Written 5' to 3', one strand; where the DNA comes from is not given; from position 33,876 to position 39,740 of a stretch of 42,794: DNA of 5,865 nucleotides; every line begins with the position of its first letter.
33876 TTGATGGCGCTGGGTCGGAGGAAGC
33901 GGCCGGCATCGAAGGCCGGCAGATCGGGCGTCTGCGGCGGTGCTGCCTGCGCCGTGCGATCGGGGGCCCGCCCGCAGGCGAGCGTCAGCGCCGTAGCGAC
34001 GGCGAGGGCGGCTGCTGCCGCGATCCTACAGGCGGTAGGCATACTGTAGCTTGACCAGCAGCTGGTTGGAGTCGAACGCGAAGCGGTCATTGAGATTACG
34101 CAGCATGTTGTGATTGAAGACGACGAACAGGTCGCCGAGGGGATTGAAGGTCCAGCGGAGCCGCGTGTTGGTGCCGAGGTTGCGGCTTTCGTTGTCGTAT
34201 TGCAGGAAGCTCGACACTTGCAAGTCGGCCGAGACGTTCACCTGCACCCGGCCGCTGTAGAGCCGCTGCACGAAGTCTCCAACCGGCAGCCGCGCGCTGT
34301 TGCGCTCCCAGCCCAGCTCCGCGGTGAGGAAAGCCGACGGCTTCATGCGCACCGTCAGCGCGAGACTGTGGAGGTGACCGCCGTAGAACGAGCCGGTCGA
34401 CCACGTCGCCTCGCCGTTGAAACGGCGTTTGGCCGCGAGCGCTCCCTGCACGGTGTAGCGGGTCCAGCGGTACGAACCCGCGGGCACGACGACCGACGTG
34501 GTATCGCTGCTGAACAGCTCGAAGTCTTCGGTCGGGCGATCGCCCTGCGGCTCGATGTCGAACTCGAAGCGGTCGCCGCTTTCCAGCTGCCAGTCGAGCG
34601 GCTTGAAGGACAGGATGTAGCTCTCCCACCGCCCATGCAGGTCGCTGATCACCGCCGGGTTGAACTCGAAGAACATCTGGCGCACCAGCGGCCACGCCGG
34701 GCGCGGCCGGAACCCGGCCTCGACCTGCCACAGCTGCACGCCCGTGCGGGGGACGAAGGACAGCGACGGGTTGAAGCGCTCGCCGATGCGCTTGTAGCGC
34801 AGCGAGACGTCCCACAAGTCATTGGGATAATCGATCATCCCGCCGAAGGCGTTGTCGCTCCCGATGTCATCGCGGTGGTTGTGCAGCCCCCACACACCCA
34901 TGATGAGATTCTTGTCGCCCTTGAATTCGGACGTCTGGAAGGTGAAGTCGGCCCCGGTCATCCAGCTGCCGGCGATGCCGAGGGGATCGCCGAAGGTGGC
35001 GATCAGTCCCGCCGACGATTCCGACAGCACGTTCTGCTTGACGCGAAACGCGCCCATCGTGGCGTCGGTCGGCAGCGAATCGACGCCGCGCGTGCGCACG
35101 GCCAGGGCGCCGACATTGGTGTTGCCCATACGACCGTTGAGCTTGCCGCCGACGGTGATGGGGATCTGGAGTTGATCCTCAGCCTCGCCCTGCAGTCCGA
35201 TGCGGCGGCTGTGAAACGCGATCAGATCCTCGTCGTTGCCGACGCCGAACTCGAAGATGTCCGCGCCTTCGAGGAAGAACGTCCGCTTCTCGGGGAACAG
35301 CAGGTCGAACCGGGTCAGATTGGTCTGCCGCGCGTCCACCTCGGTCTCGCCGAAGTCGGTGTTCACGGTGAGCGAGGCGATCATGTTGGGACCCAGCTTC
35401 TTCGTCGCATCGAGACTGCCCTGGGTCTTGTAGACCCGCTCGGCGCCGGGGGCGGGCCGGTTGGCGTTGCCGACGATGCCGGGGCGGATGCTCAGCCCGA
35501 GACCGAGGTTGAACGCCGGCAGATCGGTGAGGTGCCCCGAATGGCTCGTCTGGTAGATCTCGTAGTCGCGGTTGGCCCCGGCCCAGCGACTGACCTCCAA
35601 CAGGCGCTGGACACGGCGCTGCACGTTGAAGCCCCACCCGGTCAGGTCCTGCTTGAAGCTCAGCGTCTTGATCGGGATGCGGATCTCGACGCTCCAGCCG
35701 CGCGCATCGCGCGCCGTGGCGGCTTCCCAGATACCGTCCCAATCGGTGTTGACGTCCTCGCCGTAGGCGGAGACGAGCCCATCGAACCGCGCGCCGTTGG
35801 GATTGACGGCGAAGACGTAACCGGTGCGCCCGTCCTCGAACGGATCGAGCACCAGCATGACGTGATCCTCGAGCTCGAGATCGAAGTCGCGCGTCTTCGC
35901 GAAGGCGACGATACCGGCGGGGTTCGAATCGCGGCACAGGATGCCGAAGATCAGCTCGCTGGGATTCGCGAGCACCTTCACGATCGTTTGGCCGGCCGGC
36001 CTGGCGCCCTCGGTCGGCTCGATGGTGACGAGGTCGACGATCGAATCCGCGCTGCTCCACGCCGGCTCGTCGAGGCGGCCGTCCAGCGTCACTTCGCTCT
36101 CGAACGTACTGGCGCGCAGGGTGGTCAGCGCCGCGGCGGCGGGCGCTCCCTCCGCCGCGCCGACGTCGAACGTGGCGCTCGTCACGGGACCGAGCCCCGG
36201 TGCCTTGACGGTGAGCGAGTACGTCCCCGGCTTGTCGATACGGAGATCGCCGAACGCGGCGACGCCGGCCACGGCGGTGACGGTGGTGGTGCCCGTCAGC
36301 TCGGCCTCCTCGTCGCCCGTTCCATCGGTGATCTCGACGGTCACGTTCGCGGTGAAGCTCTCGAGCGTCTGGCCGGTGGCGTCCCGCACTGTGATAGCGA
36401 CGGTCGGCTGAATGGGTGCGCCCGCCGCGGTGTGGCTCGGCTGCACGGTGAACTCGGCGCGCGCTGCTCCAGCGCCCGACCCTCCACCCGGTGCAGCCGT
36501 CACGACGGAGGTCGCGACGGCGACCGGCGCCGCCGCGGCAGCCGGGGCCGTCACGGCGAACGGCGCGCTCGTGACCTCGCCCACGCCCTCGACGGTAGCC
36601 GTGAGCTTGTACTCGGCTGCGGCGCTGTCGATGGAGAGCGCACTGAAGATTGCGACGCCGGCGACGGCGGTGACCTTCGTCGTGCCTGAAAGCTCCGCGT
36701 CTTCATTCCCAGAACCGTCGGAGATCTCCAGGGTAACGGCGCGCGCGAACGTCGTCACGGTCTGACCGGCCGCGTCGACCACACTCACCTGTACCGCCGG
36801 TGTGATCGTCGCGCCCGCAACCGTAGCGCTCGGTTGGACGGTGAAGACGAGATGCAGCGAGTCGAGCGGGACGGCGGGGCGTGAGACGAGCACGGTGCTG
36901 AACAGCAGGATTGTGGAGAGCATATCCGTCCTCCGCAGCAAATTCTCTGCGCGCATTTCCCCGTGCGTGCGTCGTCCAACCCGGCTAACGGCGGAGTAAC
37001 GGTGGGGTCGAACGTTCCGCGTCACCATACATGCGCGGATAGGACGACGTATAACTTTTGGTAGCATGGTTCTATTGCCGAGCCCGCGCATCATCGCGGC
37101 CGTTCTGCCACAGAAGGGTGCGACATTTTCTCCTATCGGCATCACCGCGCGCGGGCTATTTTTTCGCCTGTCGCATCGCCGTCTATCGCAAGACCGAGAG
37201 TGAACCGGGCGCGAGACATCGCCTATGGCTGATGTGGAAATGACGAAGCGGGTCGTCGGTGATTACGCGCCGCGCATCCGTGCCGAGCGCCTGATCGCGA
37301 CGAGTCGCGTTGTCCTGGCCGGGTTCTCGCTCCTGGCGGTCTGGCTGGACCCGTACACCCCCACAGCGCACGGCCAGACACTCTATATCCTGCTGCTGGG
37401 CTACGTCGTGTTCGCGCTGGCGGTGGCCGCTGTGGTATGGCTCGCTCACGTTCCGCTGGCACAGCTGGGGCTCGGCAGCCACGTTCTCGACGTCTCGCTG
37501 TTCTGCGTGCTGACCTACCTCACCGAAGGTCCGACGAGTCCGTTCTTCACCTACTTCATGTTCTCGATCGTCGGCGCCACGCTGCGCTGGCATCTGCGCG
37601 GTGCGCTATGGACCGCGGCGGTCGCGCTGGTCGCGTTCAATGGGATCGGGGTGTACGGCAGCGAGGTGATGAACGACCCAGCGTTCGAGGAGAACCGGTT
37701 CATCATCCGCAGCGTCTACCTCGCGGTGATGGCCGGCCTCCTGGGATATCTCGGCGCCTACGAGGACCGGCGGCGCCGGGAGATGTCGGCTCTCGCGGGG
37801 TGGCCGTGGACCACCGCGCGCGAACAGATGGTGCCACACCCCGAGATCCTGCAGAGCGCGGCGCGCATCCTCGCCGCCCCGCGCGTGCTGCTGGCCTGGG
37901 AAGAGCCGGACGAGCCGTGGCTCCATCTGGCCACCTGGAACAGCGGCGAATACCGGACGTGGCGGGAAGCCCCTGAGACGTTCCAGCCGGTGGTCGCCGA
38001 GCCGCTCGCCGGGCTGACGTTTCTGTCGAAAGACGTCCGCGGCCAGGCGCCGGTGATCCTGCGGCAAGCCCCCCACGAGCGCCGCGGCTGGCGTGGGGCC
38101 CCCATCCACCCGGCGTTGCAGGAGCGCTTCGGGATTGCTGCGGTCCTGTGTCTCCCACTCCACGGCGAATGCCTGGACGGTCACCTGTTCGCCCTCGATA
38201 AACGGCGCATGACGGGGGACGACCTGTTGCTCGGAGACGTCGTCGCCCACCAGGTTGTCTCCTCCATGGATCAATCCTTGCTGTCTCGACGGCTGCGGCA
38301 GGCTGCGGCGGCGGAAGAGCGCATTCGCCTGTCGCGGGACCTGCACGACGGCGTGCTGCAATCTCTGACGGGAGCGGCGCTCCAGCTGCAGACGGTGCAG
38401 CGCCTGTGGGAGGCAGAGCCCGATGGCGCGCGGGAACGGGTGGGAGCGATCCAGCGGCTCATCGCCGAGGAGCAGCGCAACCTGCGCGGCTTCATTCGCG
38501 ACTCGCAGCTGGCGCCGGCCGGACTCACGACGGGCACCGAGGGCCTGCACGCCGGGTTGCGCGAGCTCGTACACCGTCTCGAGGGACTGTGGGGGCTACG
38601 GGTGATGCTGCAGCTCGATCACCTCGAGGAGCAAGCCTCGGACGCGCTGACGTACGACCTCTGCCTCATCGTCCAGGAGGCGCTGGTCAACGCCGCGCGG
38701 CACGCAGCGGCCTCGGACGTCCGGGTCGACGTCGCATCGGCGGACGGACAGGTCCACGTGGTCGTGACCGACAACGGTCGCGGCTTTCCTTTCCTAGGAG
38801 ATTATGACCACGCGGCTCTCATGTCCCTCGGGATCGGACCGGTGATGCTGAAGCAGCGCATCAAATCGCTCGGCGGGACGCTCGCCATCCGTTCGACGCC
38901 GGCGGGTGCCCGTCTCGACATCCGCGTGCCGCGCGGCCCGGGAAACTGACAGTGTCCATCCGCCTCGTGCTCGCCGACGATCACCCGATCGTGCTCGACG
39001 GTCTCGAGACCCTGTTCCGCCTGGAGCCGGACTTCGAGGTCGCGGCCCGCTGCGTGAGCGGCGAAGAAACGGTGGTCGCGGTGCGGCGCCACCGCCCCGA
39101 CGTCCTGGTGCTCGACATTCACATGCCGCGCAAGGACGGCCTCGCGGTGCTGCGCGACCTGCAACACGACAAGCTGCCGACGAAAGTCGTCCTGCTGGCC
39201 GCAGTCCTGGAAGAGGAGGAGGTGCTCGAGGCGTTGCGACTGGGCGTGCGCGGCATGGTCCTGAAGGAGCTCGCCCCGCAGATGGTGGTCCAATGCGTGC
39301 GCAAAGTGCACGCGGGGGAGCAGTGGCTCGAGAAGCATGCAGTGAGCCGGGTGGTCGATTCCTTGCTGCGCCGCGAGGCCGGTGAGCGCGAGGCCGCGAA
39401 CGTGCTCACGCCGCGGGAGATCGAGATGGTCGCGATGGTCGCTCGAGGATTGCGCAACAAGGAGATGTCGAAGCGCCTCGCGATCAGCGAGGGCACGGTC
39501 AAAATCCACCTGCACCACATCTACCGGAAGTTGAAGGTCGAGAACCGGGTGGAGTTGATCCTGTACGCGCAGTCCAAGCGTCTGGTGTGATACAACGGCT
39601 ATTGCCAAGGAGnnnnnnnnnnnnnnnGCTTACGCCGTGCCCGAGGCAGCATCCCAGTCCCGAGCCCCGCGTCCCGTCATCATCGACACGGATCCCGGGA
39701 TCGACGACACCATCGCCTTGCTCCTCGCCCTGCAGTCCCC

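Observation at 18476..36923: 18.4-kb, 14-gene single-strand supercluster joining two RND pumps, a four-module ABC-2 exporter and three outer-membrane barrels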

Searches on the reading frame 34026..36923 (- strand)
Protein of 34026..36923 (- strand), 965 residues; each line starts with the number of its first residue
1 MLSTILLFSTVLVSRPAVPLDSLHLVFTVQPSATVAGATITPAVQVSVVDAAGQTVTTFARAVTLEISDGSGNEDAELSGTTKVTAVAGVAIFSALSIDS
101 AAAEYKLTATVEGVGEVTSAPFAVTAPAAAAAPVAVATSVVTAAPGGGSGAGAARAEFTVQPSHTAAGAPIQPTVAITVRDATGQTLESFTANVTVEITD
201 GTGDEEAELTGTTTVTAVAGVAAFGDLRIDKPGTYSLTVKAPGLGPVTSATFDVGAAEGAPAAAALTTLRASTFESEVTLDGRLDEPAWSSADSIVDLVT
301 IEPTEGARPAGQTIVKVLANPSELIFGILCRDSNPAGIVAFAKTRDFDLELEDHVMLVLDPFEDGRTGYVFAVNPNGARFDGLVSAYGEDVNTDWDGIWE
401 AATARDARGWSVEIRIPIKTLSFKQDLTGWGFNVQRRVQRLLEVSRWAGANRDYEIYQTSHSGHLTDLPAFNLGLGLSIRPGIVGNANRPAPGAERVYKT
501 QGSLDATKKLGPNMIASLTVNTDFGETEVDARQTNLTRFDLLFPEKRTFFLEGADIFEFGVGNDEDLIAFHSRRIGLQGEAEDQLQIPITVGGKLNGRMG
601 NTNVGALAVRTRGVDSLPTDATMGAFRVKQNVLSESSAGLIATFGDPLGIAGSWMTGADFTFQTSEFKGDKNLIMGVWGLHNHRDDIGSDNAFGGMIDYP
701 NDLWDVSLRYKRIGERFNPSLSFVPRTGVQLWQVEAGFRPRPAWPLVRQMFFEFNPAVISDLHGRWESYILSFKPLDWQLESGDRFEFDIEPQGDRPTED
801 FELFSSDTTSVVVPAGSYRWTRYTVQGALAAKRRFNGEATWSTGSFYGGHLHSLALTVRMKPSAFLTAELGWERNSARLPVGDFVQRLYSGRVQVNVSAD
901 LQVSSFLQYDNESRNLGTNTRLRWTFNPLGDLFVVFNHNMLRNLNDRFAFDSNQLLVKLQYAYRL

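Call 4: search_protein_families(library=pfam, proteins=[window:34026-36923:-], max_evalue=0.01)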
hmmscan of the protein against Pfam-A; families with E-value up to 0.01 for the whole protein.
window:34026-36923:- (965 aa): 4 families
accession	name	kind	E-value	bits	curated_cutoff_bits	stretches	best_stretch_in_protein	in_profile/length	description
PF19313.5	DUF5916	-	1.8e-09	37.4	22.6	1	520-581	46-100/572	Domain of unknown function (DUF5916)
PF13620.12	CarboxypepD_reg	-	4.5e-05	24.1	32.3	1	174-266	1-81/82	Carboxypeptidase regulatory-like domain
PF18565.7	Glyco_hydro2_C5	-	0.0023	18.2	32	0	43-114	19-97/103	Glycoside hydrolase family 2 C-terminal domain 5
PF09134.16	Invasin_D3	-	0.0026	18.7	33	0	27-116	7-87/98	Invasin, domain 3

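Call 6: search_protein_families(library=ncbifam, proteins=[window:34026-36923:-], max_evalue=0.01)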
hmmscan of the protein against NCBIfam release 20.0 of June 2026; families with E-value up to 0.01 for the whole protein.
window:34026-36923:- (965 aa): 0 families

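Call 69: search_solved_structures(query=window:34026-36923:-, max_evalue=1)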
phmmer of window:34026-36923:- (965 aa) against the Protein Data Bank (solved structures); distinct sequences matched with E-value up to 1: 0.

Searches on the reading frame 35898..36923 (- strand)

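Call 53: search_protein_families(library=pfam, proteins=[window:35898-36923:-], max_evalue=10)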
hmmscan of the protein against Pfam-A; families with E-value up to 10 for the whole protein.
window:35898-36923:- (342 aa): 12 families
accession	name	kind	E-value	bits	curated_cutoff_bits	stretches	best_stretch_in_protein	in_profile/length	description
PF13620.12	CarboxypepD_reg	-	9.2e-06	26.4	32.3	1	174-266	1-81/82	Carboxypeptidase regulatory-like domain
PF18565.7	Glyco_hydro2_C5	-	0.00022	21.5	32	2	43-115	19-98/103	Glycoside hydrolase family 2 C-terminal domain 5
PF09134.16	Invasin_D3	-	0.0013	19.7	33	2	154-222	3-72/98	Invasin, domain 3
PF01835.25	MG2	-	0.0038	18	32.8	1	176-254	20-96/96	MG2 domain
PF16555.11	GramPos_pilinD1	-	0.0039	18.1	23.1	2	51-130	60-144/160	Gram-positive pilin subunit D1, N-terminal domain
PF22091.2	DUF6941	-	0.018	15.9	27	1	188-240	49-111/125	Family of unknown function (DUF6941)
PF14186.12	Aida_C2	-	0.029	14.4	25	1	36-60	26-50/146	Axin interactor dorsalisation-associated protein, C-terminal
PF12892.13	FctA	-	0.077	14.2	22.1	1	191-241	18-72/120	Spy0128-like isopeptide containing domain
PF13860.13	FlgD_ig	-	0.12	12.8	27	0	42-58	23-39/79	FlgD Ig-like domain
PF17962.7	bMG6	-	0.18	12.4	23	1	210-255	67-111/112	Bacterial macroglobulin domain 6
PF21834.1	DUF6894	-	0.22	12.1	24.1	0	173-189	49-65/69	Domain of unknown function (DUF6894)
PF10741.14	T2SSM_b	-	1.3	9.4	21.7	1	154-189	2-37/111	Type II secretion system (T2SS), protein M subtype b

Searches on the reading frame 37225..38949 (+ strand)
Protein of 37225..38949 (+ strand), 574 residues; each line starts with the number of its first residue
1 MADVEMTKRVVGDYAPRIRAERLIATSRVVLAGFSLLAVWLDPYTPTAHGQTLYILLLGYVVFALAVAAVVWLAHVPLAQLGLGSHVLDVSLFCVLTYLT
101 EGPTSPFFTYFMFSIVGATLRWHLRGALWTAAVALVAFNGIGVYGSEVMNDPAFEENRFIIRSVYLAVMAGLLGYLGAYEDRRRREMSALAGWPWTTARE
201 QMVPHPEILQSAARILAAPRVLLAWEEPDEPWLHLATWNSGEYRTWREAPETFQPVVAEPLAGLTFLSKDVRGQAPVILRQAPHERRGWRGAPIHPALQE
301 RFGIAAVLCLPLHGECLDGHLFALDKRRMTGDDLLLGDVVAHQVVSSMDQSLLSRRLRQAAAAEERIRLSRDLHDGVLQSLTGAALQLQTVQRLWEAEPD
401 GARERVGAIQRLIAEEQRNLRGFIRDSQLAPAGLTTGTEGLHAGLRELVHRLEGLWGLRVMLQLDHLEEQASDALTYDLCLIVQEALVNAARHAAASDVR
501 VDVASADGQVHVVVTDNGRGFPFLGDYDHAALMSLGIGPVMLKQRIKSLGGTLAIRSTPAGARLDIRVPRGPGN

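Call 9: search_protein_families(library=pfam, proteins=[window:37225-38949:+], max_evalue=0.001)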
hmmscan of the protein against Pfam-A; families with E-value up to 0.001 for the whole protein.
window:37225-38949:+ (574 aa): 5 families
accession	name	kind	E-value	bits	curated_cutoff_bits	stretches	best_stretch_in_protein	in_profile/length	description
PF07730.19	HisKA_3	-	1.5e-14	54.7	24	1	365-426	1-62/68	Histidine kinase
PF02518.31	HATPase_c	-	1.9e-09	38.4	26.4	1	478-570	5-109/111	Histidine kinase-, DNA gyrase B-, and HSP90-like ATPase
PF13581.12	HATPase_c_2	-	5.5e-09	36.5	27.4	1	469-523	22-81/127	Histidine kinase-like ATPase domain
PF25323.1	6TM_PilS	-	1.3e-06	28.7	27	1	24-176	22-170/189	PilS-like transmembrane domain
PF01590.32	GAF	-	3.5e-05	24.8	22.4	1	207-344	8-129/133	GAF domain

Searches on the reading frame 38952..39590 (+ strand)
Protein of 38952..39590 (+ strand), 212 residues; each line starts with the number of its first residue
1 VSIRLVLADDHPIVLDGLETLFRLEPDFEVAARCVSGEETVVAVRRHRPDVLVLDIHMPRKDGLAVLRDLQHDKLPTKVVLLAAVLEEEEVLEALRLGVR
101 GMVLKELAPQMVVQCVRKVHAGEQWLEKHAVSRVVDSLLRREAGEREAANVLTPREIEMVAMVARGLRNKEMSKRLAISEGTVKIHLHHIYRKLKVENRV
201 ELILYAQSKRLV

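Call 9: search_protein_families(library=pfam, proteins=[window:38952-39590:+], max_evalue=0.001)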
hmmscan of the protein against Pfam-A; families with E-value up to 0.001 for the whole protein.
window:38952-39590:+ (212 aa): 3 families
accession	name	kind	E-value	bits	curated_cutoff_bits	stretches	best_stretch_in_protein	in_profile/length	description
PF00072.30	Response_reg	-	8.6e-21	74.6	30.2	1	6-116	2-110/111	Response regulator receiver domain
PF00196.25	GerE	-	1.7e-19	69.6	23.5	1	151-206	2-57/57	Bacterial regulatory proteins, luxR family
PF08281.18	Sigma70_r4_2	-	2e-05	24.6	25.7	1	147-194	6-54/54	Sigma-70, region 4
